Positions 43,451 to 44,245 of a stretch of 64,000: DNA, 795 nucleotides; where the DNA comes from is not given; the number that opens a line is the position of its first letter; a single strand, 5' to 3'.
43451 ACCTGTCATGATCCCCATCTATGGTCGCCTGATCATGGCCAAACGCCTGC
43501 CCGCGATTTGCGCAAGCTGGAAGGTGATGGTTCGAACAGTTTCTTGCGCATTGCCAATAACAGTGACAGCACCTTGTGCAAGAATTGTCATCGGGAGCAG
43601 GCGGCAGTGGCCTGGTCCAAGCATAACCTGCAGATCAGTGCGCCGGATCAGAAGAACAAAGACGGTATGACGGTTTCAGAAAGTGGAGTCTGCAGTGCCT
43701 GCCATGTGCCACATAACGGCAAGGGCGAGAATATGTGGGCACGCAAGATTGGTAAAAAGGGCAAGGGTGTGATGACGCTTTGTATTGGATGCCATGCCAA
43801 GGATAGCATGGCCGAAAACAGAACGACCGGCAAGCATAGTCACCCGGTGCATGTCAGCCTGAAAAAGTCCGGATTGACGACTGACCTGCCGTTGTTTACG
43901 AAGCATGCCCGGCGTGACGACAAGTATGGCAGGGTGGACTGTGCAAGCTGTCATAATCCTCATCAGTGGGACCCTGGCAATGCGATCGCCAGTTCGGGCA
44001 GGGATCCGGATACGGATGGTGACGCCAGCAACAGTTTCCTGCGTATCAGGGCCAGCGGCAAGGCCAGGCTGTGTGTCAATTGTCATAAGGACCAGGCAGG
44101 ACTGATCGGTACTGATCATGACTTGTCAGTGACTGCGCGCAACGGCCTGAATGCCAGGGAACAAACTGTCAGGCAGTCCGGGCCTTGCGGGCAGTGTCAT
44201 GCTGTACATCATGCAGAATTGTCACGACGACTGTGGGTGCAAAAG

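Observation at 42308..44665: An 18-haem periplasmic cytochrome sitting between the inner-membrane modules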

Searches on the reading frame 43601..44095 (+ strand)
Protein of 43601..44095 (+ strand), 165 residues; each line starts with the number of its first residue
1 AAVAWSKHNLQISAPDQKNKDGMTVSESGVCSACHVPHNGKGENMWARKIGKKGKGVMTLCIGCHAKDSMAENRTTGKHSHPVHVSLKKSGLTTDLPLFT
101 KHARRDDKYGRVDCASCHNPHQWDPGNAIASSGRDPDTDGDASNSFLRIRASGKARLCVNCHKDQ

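Call 40: search_solved_structures(query=A2, max_evalue=0.1, show_alignments=2)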
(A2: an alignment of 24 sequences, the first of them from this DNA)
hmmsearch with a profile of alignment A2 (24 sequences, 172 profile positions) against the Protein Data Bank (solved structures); distinct sequences matched with E-value up to 0.1: 15.
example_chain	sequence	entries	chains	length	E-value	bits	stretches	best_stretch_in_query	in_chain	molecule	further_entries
7tfs_A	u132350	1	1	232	4.5e-08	36.5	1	2-49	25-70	Cytochrome c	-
9yuq_N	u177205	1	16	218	5.7e-06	29.7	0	3-52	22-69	Putative multiheme cytochrome c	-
4wjy_A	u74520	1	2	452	0.00059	23.1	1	26-83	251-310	Cytochrome c-552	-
2rf7_A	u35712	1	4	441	0.00071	22.8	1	26-83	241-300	Cytochrome c-552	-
1gu6_A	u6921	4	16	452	0.00077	22.7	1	26-83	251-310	CYTOCHROME C552 | Cytochrome c-552 | Cytochrome c nitrite reductase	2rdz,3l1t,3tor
1fs9_A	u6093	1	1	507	0.0021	21.3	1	29-77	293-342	CYTOCHROME C NITRITE REDUCTASE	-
6ef8_A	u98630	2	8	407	0.0023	21.2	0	117-128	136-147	C-type cytochrome OmcS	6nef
3bng_A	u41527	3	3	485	0.0024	21.1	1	29-77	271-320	Cytochrome c-552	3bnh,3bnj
1fs7_A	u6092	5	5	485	0.0024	21.1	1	29-77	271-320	CYTOCHROME C NITRITE REDUCTASE | Cytochrome c-552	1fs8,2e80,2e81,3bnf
2vr0_A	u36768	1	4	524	0.021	18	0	114-171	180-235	CYTOCHROME C NITRITE REDUCTASE, CATALYTIC SUBUNIT NFRA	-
2j7a_A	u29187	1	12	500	0.022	18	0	114-171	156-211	CYTOCHROME C NITRITE REDUCTASE NRFA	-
6v0a_A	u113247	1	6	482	0.049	16.9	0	30-69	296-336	Nitrite reductase (cytochrome; ammonia-forming)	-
1qdb_A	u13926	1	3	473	0.06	16.6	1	30-72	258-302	CYTOCHROME C NITRITE REDUCTASE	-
6qvm_A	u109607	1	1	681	0.073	16.3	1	30-170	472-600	Multiheme cytochrome cf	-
4zlr_A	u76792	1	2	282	0.096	15.9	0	79-117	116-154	Brain tumor protein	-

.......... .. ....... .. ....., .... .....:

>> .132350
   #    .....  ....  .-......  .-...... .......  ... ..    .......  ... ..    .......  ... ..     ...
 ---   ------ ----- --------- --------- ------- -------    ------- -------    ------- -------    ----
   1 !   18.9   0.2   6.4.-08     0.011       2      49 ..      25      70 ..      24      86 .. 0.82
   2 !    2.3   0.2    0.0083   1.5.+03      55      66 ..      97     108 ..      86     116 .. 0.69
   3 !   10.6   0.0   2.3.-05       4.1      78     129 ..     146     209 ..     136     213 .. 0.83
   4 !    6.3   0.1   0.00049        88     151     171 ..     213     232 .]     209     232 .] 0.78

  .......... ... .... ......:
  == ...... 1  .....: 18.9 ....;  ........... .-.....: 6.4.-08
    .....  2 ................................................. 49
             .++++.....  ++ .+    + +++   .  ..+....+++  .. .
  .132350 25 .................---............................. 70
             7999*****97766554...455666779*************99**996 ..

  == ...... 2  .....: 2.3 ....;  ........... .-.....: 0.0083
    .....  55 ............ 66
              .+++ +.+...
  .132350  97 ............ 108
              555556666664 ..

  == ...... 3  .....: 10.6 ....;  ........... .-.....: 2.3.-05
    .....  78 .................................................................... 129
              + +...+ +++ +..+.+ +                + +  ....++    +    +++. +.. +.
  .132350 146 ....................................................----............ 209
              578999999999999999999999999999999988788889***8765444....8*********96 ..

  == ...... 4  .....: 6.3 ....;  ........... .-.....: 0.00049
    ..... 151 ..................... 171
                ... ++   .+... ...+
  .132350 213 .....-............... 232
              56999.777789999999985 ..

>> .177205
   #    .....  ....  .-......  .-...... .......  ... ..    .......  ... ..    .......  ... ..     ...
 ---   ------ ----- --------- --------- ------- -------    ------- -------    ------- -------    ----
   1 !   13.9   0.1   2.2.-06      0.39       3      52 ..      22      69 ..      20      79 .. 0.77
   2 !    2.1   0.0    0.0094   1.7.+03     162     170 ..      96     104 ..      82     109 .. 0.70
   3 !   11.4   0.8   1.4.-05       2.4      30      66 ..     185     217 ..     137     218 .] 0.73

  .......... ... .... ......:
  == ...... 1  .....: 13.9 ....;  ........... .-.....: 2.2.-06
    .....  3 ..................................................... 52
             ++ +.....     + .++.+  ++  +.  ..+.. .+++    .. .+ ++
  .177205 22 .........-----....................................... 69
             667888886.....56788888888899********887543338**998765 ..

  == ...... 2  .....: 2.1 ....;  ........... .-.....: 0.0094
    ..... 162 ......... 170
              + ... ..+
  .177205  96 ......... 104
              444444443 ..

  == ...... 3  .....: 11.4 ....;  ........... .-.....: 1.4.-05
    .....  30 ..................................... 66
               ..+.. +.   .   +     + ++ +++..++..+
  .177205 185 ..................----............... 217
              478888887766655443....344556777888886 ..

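Call 69: predict_structure(alignment_id=A3)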
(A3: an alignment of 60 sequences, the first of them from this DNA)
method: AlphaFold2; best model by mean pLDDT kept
length: 165 residues; sequences in the alignment: 60
mean_pLDDT: 82.4   pTM: 0.78
mean pLDDT of the five models: 82.4, 82.2, 76.0, 69.5, 63.2
residues with pLDDT >= 90: 43; 70-90: 97; 50-70: 21; < 50: 4
segments of 3 or more residues with pLDDT < 50: 43-46
pLDDT, mean of each block of 10 residues (from residue 1): 86 83 84 62 50 75 82 77 87 91 89 92 91 89 93 89 80
secondary structure, 60 per line:
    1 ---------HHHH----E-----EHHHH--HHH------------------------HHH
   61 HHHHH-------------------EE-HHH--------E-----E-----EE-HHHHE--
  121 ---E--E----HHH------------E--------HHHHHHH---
elements in order: H10-13 H25-28 H58-65 H114-117 H156-162

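Call 71: fold_search(model_id=the predicted structure, library=pdb)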
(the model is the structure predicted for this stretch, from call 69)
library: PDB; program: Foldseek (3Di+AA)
matches with E <= 10: 1; with E <= 0.001: 0
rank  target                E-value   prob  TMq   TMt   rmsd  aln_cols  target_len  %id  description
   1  7n6g_1S               7.3e+00  0.01  0.12  0.08   6.1        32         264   28  C1 of central pair (released 2022-05-18)
